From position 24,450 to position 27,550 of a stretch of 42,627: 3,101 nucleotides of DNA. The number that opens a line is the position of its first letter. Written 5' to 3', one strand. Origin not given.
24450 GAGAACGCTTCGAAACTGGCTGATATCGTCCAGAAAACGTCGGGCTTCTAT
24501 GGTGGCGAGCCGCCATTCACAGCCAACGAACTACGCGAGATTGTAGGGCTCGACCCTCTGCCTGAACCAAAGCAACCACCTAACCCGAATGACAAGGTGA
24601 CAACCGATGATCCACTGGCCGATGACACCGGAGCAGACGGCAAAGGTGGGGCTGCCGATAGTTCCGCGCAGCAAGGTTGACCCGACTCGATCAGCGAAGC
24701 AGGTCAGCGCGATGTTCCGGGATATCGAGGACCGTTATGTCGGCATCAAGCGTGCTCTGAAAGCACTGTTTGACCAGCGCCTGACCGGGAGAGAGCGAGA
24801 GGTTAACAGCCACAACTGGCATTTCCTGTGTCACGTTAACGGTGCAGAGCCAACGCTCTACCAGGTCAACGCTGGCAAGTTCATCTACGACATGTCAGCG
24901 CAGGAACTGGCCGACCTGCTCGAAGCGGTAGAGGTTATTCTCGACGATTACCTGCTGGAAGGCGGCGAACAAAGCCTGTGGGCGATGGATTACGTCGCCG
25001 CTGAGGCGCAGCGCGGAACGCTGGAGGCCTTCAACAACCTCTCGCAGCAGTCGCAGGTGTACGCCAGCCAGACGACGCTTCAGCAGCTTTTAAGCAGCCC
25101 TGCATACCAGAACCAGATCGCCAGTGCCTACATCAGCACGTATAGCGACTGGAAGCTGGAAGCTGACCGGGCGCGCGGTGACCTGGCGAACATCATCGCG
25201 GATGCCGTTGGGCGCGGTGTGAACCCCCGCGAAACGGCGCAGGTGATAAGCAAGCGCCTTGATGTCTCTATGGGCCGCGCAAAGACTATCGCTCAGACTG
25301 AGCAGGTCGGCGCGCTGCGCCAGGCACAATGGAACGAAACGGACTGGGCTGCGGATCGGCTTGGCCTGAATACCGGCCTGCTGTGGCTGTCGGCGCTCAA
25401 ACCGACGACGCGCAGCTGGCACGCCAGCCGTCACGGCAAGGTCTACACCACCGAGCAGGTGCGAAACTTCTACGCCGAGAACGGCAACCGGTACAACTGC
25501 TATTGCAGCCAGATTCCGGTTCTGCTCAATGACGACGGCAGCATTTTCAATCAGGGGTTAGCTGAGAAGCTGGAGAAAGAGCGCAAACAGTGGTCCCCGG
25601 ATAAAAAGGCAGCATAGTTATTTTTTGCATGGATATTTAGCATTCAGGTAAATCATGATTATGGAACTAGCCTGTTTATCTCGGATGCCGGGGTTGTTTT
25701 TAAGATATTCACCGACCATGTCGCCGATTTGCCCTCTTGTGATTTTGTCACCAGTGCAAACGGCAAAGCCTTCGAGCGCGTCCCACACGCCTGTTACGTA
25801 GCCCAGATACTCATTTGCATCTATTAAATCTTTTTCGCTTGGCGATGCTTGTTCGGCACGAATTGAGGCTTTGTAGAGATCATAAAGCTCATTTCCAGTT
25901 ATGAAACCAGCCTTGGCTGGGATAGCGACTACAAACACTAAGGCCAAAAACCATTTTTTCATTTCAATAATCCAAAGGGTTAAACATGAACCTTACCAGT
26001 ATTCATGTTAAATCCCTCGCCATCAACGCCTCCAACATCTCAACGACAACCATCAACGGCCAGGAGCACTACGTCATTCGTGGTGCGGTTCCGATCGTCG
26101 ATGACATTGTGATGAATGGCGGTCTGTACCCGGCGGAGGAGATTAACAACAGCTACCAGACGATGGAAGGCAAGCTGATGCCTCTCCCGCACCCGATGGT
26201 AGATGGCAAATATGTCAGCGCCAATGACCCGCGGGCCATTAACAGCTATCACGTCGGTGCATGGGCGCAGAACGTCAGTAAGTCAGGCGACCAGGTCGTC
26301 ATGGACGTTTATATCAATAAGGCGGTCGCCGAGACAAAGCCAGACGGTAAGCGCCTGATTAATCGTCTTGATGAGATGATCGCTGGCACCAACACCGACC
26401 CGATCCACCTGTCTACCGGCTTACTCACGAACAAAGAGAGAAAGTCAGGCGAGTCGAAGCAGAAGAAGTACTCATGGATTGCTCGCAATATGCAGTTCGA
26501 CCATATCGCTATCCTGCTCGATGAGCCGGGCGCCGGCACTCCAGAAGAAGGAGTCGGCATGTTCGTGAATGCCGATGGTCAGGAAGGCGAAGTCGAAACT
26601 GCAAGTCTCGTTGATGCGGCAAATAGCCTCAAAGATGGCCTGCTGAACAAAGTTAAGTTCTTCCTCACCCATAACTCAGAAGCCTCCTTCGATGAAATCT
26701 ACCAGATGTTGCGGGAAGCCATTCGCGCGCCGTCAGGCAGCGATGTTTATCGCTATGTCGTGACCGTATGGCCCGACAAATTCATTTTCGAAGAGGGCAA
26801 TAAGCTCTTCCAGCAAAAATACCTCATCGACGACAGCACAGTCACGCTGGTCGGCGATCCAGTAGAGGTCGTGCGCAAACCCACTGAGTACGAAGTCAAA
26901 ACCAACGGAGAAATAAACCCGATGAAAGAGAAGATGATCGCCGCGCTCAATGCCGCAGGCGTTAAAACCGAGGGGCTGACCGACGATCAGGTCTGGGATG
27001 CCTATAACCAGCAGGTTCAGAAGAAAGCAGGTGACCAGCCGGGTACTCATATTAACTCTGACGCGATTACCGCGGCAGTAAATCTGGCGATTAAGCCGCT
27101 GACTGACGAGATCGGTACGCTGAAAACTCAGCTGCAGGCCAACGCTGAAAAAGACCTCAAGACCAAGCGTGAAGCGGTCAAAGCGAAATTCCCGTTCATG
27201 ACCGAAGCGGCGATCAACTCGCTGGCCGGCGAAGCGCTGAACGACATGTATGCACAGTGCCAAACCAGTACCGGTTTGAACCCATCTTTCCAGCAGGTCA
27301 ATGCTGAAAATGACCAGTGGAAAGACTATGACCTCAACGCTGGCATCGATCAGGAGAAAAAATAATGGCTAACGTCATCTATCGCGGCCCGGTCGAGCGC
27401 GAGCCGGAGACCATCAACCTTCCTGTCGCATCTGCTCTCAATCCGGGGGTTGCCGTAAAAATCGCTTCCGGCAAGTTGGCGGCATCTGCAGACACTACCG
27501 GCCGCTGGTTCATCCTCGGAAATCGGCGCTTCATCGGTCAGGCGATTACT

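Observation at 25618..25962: Secreted-protein moron encoded antisense to the late operon, between the head morphogenesis and scaffold genes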

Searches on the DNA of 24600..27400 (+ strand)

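Call 6: search_dna_similar(query=window:24600-27400:+, collection=phages, mode=near, max_rows=30)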
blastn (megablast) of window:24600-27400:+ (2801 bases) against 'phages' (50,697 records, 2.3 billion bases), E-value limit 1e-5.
Records with a match: 12; places in all: 12; records where one place covers at least 80% of the query: 3.
Best place of each record, by identity: 95-99% 2; 90-95% 5; 80-90% 5.
By first word of the organism name: Klebsiella 8; Enterobacter 3; Hafnia 1.
By host as written in the record: Klebsiella pneumoniae 2; Klebsiella oxytoca BBCO_XO_1 1; Klebsiella pneumoniae ST11-VIM1 1; Klebsiella pneumoniae ST512-KPC3 1; Klebsiella pneumoniae H151440672 1; Klebsiella pneumoniae ST101-KPC2 1; Enterobacter cloacae complex 1; Enterobacter hormaechei 1; and 3 more.
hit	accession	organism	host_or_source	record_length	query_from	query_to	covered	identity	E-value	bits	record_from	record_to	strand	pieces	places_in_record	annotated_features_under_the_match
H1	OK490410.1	Klebsiella phage Kp4856-1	Klebsiella pneumoniae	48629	1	2694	82%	92.7%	0e+0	3323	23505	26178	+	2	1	record has no annotation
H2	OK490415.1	Klebsiella phage Kp4862-1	Klebsiella pneumoniae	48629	1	2694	82%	92.7%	0e+0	3323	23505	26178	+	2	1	record has no annotation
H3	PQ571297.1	Klebsiella phage KO-TP1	Klebsiella oxytoca BBCO_XO_1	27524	1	2694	82%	92.5%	0e+0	3264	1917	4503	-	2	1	DUF2213 domain-containing protein | head morphogenesis protein | hypothetical protein | portal protein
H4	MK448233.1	Klebsiella phage ST11-VIM1phi8.1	Klebsiella pneumoniae ST11-VIM1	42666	1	995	36%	96.8%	0e+0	1661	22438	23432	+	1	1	head morphogenesis protein | hypothetical protein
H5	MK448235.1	Klebsiella phage ST512-KPC3phi13.1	Klebsiella pneumoniae ST512-KPC3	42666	1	995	36%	96.8%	0e+0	1661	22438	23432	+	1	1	head morphogenesis protein | hypothetical protein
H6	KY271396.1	Klebsiella phage 2 LV-2017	Klebsiella pneumoniae H151440672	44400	1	981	35%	93.9%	0e+0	1480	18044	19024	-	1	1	methyl-accepting chemotaxis protein | hypothetical protein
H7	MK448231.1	Klebsiella phage ST101-KPC2phi6.1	Klebsiella pneumoniae ST101-KPC2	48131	1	981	35%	88.1%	0e+0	1164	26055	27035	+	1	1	head morphogenesis protein | hypothetical protein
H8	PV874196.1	Enterobacter phage BHUENT6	Enterobacter cloacae complex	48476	4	997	35%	81.4%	0e+0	806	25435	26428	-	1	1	record has no annotation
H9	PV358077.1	Enterobacter phage ENT1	Enterobacter hormaechei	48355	1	973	35%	81.8%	0e+0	806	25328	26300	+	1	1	record has no annotation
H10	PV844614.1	Enterobacter phage BHUENT3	Enterobacter cloacae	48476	1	973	35%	81.8%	0e+0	806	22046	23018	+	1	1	record has no annotation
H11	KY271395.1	Klebsiella phage 2b LV-2017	Klebsiella pneumoniae KH43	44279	1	402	14%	93.8%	5e-170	604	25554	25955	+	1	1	head morphogenesis protein | hypothetical protein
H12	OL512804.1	Hafnia phage Pocitis76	Hafnia sp.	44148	2170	2414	9%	81.7%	2e-49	204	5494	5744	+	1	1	putative prohead protease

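Call 9: get_annotated_region(hit=H3, flank=1500)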
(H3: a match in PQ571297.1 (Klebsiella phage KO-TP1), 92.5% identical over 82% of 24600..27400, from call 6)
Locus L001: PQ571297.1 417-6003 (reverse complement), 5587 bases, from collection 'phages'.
description: Klebsiella phage KO-TP1, complete genome.
organism: Klebsiella phage KO-TP1 (NCBI taxid 3385246)
taxonomy: Viruses
host: Klebsiella oxytoca BBCO_XO_1; source: antibiotic induction; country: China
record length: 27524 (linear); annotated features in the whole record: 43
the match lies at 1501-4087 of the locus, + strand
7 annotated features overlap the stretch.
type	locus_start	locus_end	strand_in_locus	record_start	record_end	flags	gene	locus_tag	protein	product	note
CDS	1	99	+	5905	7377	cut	-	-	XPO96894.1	terminase large subunit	KO-TP1_gp8; KO-TP1_gp8; Annot2=(structure alignment-afuniprot50) AF-A0A481PQN2-F1-model_v4 Terminase;Annot3=(structure ...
CDS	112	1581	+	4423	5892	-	-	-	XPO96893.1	portal protein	KO-TP1_gp7; KO-TP1_gp7; Annot2=(hmm profile search-phrog [Rank2]) phrog_146 portal protein;Annot3=(structure ...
CDS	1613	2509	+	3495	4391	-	-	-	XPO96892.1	head morphogenesis protein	KO-TP1_gp6; KO-TP1_gp6; Annot2=(hmm profile search-phrog [Rank2]) phrog_758 head morphogenesis;Annot3=(structure ...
CDS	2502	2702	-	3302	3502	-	-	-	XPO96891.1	hypothetical protein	KO-TP1_gp5; KO-TP1_gp5; None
CDS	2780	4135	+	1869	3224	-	-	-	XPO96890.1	DUF2213 domain-containing protein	KO-TP1_gp4; KO-TP1_gp4; Annot2=(structure alignment-afuniprot50) AF-A0A2X3EAP2-F1-model_v4 Gp7;Annot3=(structure ...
CDS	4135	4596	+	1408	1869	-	-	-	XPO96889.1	head decoration protein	KO-TP1_gp3; KO-TP1_gp3; Annot2=(hmm profile search-phrog [Rank2]) phrog_766 head decoration;Annot3=(structure ...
CDS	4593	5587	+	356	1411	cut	-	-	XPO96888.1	virion structural protein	KO-TP1_gp2; KO-TP1_gp2; Annot2=(hmm profile search-vog [Rank2]) VOG29082 REFSEQ major head protein;Annot3=(hmm profile ...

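Call 10: get_annotated_region(hit=H4, flank=3000)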
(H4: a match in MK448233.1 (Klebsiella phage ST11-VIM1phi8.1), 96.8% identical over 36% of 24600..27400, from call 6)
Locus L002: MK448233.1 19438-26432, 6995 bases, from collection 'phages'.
description: Klebsiella phage ST11-VIM1phi8.1, complete genome.
organism: Klebsiella phage ST11-VIM1phi8.1 (NCBI taxid 2555910)
taxonomy: Viruses; Duplodnaviria; Heunggongvirae; Uroviricota; Caudoviricetes
host: Klebsiella pneumoniae ST11-VIM1; source: -; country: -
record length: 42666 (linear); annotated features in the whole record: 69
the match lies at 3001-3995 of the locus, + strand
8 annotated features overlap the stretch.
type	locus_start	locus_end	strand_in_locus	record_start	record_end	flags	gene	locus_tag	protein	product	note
CDS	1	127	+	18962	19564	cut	-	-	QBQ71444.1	hypothetical protein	-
CDS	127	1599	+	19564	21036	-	-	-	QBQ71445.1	terminase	-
CDS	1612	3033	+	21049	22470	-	-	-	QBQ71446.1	hypothetical protein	hypothetical protein, DUF1073 domain-containing protein - phage related protein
CDS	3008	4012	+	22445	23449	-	-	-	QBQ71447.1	head morphogenesis protein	-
CDS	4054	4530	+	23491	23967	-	-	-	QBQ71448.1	hypothetical protein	-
CDS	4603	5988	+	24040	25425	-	-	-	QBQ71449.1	hypothetical protein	hypothetical protein, DUF2213 domain-containing protein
CDS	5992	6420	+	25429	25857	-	-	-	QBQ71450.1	hypothetical protein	-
CDS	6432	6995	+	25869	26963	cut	-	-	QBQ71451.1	coat protein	-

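Call 24: get_annotated_region(hit=H1, flank=500)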
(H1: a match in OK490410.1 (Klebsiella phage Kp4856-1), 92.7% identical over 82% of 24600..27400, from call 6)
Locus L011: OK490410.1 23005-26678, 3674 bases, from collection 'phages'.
description: UNVERIFIED: Klebsiella phage Kp4856-1, complete genome.
organism: Klebsiella phage Kp4856-1 (NCBI taxid 2895867)
taxonomy: Viruses; Duplodnaviria; Heunggongvirae; Uroviricota; Caudoviricetes
host: Klebsiella pneumoniae; source: -; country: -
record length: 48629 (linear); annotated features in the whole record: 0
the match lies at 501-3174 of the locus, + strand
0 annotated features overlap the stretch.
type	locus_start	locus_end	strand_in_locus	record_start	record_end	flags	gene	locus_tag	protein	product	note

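Call 25: get_annotated_region(hit=H7, flank=3000)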
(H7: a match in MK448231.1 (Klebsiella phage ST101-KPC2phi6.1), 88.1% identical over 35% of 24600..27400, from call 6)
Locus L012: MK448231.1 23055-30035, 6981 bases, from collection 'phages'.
description: Klebsiella phage ST101-KPC2phi6.1, complete genome.
organism: Klebsiella phage ST101-KPC2phi6.1 (NCBI taxid 2555909)
taxonomy: Viruses; Duplodnaviria; Heunggongvirae; Uroviricota; Caudoviricetes
host: Klebsiella pneumoniae ST101-KPC2; source: -; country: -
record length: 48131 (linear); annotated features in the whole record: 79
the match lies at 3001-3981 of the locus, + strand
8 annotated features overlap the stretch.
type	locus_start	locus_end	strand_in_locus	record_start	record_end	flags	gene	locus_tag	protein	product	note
CDS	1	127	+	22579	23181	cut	-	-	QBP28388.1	hypothetical protein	-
CDS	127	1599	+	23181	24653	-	-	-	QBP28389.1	terminase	-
CDS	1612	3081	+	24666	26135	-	-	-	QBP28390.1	hypothetical protein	Hypothetical protein, DUF1073 domain-containing protein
CDS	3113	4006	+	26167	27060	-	-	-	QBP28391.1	head morphogenesis protein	-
CDS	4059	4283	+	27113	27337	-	-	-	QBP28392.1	hypothetical protein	-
CDS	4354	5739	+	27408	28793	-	-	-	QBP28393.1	hypothetical protein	Hypothetical protein, DUF2213 domain-containing protein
CDS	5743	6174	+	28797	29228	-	-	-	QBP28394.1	hypothetical protein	-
CDS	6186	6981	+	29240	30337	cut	-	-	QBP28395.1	coat protein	-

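Call 26: get_annotated_region(hit=H6, flank=3000)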
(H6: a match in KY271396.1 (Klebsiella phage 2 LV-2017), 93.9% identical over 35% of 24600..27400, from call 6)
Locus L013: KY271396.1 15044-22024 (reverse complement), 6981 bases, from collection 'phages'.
description: Klebsiella phage 2 LV-2017, complete genome.
organism: Klebsiella phage 2 LV-2017 (NCBI taxid 1960655)
taxonomy: Viruses; Duplodnaviria; Heunggongvirae; Uroviricota; Caudoviricetes
host: Klebsiella pneumoniae H151440672; source: -; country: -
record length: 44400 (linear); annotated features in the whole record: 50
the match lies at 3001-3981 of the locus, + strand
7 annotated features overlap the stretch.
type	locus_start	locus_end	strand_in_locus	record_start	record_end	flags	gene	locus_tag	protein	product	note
CDS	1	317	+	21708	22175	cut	-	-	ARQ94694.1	hypothetical protein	-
CDS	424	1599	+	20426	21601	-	-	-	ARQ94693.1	terminase large subunit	-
CDS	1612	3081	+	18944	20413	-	-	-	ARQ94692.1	hypothetical protein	Gp5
CDS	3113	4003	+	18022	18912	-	-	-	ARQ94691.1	methyl-accepting chemotaxis protein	-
CDS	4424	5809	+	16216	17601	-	-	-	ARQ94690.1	hypothetical protein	Gp7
CDS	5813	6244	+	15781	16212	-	-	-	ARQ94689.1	hypothetical protein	Gp8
CDS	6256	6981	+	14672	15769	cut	-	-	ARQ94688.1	hypothetical protein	-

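Call 64: search_dna_similar(query=window:25560-26060:+, collection=ecoli_genomes, mode=distant, max_rows=15)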
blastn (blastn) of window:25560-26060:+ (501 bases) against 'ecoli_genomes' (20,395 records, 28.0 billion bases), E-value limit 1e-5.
Records with a match: 13; places in all: 13; records where one place covers at least 80% of the query: 0.
Genomes with a match: 13 of 5426; with a place that covers at least 80% of the query: 0. Places per genome that has any: lowest 1, median 1, highest 1. On chromosomes: 13 places; on plasmids: 0.
Best place of each record, by identity: 90-95% 1; 80-90% 12.
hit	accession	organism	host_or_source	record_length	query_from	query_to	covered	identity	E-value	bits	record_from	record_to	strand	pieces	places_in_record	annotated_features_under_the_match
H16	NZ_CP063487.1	Escherichia coli strain EF7-18-51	Gallus gallus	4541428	2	501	31%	83.9%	6e-19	168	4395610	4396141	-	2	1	Rap1a/Tai family immunity protein | DUF2213 domain-containing protein | phage minor head protein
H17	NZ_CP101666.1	Escherichia coli strain M171-1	Manis javanica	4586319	2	501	31%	83.9%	6e-19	168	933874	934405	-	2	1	Rap1a/Tai family immunity protein | DUF2213 domain-containing protein | phage minor head protein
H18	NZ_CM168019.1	Escherichia coli strain PEC148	Sus scrofa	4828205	2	501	31%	83.9%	6e-19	168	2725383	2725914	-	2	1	Rap1a/Tai family immunity protein | DUF2213 domain-containing protein | phage minor head protein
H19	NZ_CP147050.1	Escherichia coli strain 1008S19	river water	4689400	425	501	15%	93.5%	1e-22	117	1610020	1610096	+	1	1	DUF2213 domain-containing protein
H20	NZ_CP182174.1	Escherichia coli strain CUPF06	Pig Feces, Farm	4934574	422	501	16%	88.8%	6e-19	104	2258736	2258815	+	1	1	DUF2213 domain-containing protein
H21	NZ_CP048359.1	Escherichia coli strain 53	environment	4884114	424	501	16%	89.7%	2e-19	105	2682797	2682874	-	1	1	DUF2213 domain-containing protein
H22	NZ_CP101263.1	Escherichia coli strain EC21Z-063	Homo sapiens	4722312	424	501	16%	89.7%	2e-19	105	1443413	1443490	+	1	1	DUF2213 domain-containing protein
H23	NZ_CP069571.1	Escherichia coli strain FDAARGOS_1250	Homo sapiens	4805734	424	501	16%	89.7%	2e-19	105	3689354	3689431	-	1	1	DUF2213 domain-containing protein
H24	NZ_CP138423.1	Escherichia coli strain 30EVA1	Homo sapiens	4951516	424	501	16%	89.7%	2e-19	105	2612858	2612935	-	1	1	DUF2213 domain-containing protein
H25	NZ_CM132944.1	Escherichia coli strain 205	Homo sapiens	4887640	424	501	16%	89.7%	2e-19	105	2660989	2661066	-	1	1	DUF2213 domain-containing protein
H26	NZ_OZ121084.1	Escherichia coli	Homo sapiens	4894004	424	501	16%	89.7%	2e-19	105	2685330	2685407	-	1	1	DUF2213 domain-containing protein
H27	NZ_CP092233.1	Escherichia coli strain M37H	river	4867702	424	501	16%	89.7%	2e-19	105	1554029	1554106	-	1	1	DUF2213 domain-containing protein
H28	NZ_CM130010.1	Escherichia coli strain E3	Poultry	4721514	424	501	16%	87.2%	9e-17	97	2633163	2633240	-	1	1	DUF2213 domain-containing protein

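Call 79: get_annotated_region(hit=H16, flank=2500)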
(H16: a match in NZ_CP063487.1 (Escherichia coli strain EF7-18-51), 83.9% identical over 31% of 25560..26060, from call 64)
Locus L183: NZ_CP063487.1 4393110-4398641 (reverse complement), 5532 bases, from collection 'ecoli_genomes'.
description: Escherichia coli strain EF7-18-51 chromosome, complete genome
organism: Escherichia coli strain EF7-18-51 (NCBI taxid 562)
replicon: chromosome; assembly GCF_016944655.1
host: Gallus gallus; source: chicken stool; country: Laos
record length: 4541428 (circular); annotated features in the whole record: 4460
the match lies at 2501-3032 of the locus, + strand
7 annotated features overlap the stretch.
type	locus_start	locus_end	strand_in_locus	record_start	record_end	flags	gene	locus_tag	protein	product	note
CDS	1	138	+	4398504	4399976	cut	-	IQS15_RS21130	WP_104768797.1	terminase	-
CDS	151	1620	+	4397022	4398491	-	-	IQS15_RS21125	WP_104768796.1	DUF1073 domain-containing protein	-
CDS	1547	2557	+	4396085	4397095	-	-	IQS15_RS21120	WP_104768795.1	phage minor head protein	-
CDS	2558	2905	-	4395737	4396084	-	-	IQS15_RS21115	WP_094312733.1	Rap1a/Tai family immunity protein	-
CDS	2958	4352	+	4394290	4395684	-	-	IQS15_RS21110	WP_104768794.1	DUF2213 domain-containing protein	-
CDS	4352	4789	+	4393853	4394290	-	-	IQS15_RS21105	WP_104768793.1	hypothetical protein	-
CDS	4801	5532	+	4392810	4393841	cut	-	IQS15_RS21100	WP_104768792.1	major capsid protein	-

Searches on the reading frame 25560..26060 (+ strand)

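Call 89: search_protein_families(library=pfam, proteins=[L183:2558-2905:-], max_evalue=0.01)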
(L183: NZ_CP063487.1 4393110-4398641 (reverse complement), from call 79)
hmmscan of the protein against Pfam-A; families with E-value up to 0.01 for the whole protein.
L183:2558-2905:- (115 aa): 1 family
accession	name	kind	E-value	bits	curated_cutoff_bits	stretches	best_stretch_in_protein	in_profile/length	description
PF18602.6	Rap1a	-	4.2e-18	66.1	27.7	1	39-113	11-90/90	Rap1a immunity proteins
